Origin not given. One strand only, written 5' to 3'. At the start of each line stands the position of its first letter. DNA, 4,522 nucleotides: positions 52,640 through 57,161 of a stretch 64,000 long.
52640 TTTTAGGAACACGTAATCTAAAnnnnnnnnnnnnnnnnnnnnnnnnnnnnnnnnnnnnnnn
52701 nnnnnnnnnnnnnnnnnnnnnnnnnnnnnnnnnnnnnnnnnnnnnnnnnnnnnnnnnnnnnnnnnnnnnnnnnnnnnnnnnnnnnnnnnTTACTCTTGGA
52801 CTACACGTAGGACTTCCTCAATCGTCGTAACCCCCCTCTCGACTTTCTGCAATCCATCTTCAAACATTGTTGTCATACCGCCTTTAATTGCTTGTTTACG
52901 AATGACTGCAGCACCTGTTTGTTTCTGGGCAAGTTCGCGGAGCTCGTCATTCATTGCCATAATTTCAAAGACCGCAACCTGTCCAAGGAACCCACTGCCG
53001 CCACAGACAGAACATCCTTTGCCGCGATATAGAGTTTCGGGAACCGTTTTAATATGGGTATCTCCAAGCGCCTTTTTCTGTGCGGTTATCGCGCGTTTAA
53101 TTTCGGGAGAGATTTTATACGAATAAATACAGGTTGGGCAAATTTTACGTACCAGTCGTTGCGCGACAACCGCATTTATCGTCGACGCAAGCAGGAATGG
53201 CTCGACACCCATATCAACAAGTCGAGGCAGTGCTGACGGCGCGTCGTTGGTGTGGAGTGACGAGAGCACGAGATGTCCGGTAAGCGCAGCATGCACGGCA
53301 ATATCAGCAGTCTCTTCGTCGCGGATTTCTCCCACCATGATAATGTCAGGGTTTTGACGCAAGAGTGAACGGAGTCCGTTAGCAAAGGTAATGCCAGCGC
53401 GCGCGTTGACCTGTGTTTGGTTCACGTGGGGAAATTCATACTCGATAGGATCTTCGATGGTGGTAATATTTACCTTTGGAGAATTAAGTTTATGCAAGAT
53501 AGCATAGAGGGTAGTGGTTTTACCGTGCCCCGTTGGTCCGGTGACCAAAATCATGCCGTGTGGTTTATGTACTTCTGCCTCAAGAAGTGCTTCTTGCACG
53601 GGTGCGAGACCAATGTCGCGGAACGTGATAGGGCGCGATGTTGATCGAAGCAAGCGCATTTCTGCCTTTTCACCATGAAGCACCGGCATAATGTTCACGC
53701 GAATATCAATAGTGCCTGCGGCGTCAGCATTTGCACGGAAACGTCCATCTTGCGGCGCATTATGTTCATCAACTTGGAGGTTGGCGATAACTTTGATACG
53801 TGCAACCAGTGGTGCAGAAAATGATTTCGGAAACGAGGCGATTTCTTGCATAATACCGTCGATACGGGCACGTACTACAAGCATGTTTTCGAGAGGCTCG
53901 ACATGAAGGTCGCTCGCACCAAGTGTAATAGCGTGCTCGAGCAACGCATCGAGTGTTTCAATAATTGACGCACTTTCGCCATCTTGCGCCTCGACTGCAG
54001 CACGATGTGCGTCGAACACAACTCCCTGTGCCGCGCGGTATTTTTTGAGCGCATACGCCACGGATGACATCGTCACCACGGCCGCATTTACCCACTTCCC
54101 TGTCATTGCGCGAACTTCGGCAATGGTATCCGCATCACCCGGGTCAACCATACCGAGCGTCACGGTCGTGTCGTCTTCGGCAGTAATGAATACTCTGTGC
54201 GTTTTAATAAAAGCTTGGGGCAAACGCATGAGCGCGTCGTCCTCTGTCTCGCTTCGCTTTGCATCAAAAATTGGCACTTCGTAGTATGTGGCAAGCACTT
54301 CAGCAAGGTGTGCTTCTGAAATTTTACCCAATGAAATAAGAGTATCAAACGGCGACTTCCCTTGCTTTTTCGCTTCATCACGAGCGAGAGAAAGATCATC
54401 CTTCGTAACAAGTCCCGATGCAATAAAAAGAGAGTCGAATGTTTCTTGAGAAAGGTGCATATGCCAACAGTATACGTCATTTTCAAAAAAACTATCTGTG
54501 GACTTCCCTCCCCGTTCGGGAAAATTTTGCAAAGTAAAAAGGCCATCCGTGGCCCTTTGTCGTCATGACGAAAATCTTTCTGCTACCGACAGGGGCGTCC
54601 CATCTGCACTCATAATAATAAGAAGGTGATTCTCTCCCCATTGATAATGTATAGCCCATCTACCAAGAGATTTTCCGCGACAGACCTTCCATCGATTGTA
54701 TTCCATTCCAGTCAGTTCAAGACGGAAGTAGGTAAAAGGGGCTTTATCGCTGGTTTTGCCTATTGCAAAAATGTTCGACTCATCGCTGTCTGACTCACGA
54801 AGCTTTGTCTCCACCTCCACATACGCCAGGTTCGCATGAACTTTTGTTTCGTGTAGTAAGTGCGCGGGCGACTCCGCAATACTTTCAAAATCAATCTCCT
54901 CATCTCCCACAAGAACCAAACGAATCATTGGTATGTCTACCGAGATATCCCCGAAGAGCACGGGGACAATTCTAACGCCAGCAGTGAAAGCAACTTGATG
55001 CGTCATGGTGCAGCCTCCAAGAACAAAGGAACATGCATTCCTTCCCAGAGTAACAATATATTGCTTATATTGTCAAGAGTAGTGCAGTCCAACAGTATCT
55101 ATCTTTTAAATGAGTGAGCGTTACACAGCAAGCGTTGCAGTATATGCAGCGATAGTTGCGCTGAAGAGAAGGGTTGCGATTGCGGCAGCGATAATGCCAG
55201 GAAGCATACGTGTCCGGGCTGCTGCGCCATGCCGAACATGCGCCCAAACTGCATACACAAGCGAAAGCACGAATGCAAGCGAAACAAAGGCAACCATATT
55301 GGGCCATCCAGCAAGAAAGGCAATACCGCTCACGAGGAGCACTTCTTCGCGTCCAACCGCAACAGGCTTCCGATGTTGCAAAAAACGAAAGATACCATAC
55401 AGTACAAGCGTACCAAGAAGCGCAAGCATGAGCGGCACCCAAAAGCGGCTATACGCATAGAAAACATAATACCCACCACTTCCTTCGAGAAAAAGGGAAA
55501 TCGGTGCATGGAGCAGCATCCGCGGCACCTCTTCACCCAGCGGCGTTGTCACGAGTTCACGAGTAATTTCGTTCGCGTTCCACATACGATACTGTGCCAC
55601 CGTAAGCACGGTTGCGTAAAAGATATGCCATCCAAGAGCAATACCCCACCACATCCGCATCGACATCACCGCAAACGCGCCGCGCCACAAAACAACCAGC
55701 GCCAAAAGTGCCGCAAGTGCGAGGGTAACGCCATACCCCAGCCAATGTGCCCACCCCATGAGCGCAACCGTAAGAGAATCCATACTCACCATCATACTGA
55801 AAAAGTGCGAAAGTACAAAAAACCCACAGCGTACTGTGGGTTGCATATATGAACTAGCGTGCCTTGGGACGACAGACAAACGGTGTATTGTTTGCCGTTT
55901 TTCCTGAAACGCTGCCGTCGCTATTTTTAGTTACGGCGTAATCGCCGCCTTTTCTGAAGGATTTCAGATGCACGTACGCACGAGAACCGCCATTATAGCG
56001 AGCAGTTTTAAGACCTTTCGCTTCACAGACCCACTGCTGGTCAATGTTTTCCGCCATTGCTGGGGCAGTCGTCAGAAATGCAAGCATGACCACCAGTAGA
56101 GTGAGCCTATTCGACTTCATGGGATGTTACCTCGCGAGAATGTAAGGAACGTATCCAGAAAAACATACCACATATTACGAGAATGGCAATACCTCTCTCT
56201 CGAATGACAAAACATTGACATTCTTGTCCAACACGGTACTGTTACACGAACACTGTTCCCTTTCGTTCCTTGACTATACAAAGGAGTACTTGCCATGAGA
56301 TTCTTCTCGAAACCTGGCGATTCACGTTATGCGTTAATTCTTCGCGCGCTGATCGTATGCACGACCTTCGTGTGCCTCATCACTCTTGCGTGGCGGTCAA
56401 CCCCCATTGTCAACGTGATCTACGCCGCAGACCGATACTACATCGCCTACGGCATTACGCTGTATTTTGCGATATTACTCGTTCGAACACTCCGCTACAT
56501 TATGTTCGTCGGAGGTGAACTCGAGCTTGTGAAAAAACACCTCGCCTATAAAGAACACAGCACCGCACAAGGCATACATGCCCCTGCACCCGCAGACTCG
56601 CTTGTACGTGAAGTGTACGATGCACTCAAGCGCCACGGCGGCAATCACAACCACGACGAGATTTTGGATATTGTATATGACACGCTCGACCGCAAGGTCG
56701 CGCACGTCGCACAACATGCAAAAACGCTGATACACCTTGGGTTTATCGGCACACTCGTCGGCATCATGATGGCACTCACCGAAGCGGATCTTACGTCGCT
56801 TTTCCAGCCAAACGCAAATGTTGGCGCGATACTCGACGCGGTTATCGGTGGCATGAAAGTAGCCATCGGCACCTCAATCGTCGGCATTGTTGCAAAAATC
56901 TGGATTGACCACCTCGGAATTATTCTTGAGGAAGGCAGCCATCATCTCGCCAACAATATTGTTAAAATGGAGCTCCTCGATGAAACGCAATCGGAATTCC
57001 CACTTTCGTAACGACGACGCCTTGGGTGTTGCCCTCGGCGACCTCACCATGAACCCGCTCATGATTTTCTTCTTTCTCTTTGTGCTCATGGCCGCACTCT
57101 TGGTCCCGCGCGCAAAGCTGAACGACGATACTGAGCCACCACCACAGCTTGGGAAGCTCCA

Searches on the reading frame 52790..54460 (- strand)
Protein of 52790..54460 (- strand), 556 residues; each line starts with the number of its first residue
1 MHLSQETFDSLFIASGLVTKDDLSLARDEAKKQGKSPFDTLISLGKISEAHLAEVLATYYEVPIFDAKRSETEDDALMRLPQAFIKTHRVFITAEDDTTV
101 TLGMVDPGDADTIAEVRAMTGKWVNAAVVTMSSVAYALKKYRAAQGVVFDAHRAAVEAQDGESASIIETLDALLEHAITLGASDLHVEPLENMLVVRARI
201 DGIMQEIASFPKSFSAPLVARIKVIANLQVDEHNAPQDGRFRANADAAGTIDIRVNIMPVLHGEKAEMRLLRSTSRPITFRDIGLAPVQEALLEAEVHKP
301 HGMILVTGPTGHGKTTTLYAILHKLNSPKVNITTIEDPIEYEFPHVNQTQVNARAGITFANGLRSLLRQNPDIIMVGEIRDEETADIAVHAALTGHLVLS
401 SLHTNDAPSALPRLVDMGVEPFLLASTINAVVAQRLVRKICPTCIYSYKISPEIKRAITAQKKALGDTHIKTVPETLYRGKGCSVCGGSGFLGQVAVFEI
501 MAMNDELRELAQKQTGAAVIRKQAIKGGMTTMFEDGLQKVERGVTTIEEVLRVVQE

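Call 11: search_protein_families(library=pfam, proteins=[window:52790-54460:-], max_evalue=0.01)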
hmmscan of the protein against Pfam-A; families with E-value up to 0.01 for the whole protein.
window:52790-54460:- (556 aa): 9 families
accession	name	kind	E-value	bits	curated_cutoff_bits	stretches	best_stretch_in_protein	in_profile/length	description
PF00437.27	T2SSE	-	6e-123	410.6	24.9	1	162-552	4-370/370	Type II/IV secretion system protein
PF05157.20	MshEN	-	1.1e-11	44.9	23.1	1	60-145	1-87/90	MshEN domain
PF25199.1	nSTAND_NTPase5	-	1.5e-05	25.3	34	1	288-347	28-88/145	Novel STAND NTPase 5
PF20720.3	nSTAND3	-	0.00072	19.7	27.2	1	298-339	14-55/155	Novel STAND NTPase 3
PF13191.12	AAA_16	-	0.001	20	32.6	1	285-341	9-63/167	AAA ATPase domain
PF13401.12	AAA_22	-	0.0014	19.4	27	1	300-330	4-37/130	AAA domain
PF22341.1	GSPE_N1E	-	0.0018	18.8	27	1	79-122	1-44/64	GSPII protein E, N1E domain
PF13604.12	AAA_30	-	0.0024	18.1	27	1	285-324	2-41/191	AAA domain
PF03215.21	Rad17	-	0.0098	16.3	23.8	0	288-331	31-74/186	Rad17 P-loop domain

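Call 14: find_related_loci(query=window:52790-54460:-, collection=genome_contigs, flank=10000)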
Query window:52790-54460:- (556 aa) in genome_contigs; peptide patterns used: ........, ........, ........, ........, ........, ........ (x = any residue, [..] = any of these).
598 stretches matched a pattern (row limit reached: there are more); 322 encode a relative of the query (tblastn E <= 1e-3); the best 80 are kept; 80 distinct loci.
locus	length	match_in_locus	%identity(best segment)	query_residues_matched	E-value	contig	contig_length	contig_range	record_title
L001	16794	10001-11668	87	1-556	0e+0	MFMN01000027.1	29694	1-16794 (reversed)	MAG: Candidatus Kaiserbacteria bacterium RIFCSPLOWO2_12_FULL_50_10 rifcsplowo2_12_scaffold_9269, whole genome shotgun se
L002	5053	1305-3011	57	1-556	0e+0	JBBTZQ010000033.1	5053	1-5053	MAG: Patescibacteria group bacterium isolate H41-bin181_1 H41_bin181_1_000000000033, whole genome shotgun sequence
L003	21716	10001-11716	55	1-556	0e+0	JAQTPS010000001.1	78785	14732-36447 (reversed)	MAG: Candidatus Paceibacterota bacterium isolate STB_121 NODE_661_length_78785_cov_3.550815_Sandtown_B, whole genome sho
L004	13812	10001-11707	53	1-556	0e+0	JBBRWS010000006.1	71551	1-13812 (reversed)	MAG: Candidatus Paceibacteria bacterium isolate La4_metabat2.065 La4_metabat2.065_K_1141728_L_71551_cov_53.9878, whole g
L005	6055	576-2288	55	1-556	0e+0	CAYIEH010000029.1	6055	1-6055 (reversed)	MAG TPA_asm: uncultured Candidatus Saccharibacteria bacterium isolate ERP119705_co18_240 genome assembly, contig: NODE_1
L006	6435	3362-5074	54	1-556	0e+0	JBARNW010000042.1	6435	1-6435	MAG: Minisyncoccia bacterium isolate MFD12107_ilm_asm_bin28 k127_17154, whole genome shotgun sequence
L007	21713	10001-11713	54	1-556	0e+0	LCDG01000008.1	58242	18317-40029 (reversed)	MAG: Candidatus Nomurabacteria bacterium GW2011_GWC2_42_20 UV12_C0008, whole genome shotgun sequence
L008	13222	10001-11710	53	1-556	0e+0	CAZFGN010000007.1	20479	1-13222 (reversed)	MAG TPA_asm: uncultured Candidatus Saccharibacteria bacterium isolate binchicken_co95_64 genome assembly, contig: NODE_1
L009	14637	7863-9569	56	1-556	0e+0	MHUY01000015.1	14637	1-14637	MAG: Candidatus Yonathbacteria bacterium RIFOXYC2_FULL_47_9 rifoxyc2_full_scaffold_1895, whole genome shotgun sequence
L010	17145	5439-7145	52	1-556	0e+0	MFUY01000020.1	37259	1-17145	MAG: Candidatus Nomurabacteria bacterium RIFCSPLOWO2_01_FULL_41_12 rifcsplowo2_01_scaffold_4011, whole genome shotgun se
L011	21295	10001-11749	54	1-556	0e+0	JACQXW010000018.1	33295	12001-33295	MAG: Candidatus Terrybacteria bacterium isolate NC_groundwater_1525_Pr4_S-0.2um_41_30 SR1-18-Sp2_scaffold_10078, whole g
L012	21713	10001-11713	52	1-556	0e+0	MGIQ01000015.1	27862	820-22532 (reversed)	MAG: Candidatus Wolfebacteria bacterium RIFCSPLOWO2_01_FULL_38_11 rifcsplowo2_01_scaffold_3898, whole genome shotgun seq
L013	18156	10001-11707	52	1-556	0e+0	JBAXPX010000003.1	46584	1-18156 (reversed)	MAG: bacterium isolate ELA542 MAG542_3, whole genome shotgun sequence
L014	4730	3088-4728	52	1-534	0e+0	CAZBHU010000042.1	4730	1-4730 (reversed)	MAG TPA_asm: uncultured Candidatus Saccharibacteria bacterium isolate SRP192927_co2_759 genome assembly, contig: NODE_43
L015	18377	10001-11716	55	1-556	0e+0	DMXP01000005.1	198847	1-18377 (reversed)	MAG TPA_asm: Candidatus Yonathbacteria bacterium isolate UBA11698 contig_1461, whole genome shotgun sequence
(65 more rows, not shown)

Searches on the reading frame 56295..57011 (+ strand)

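Call 12: search_protein_families(library=pfam, proteins=[window:56295-57011:+], max_evalue=0.01)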
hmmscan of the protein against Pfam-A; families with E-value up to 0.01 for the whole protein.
window:56295-57011:+ (238 aa): 1 family
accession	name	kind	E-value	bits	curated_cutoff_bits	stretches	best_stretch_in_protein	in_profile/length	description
PF01618.21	MotA_ExbB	-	0.0043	17.2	22.9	1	125-202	36-105/127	MotA/TolQ/ExbB proton channel family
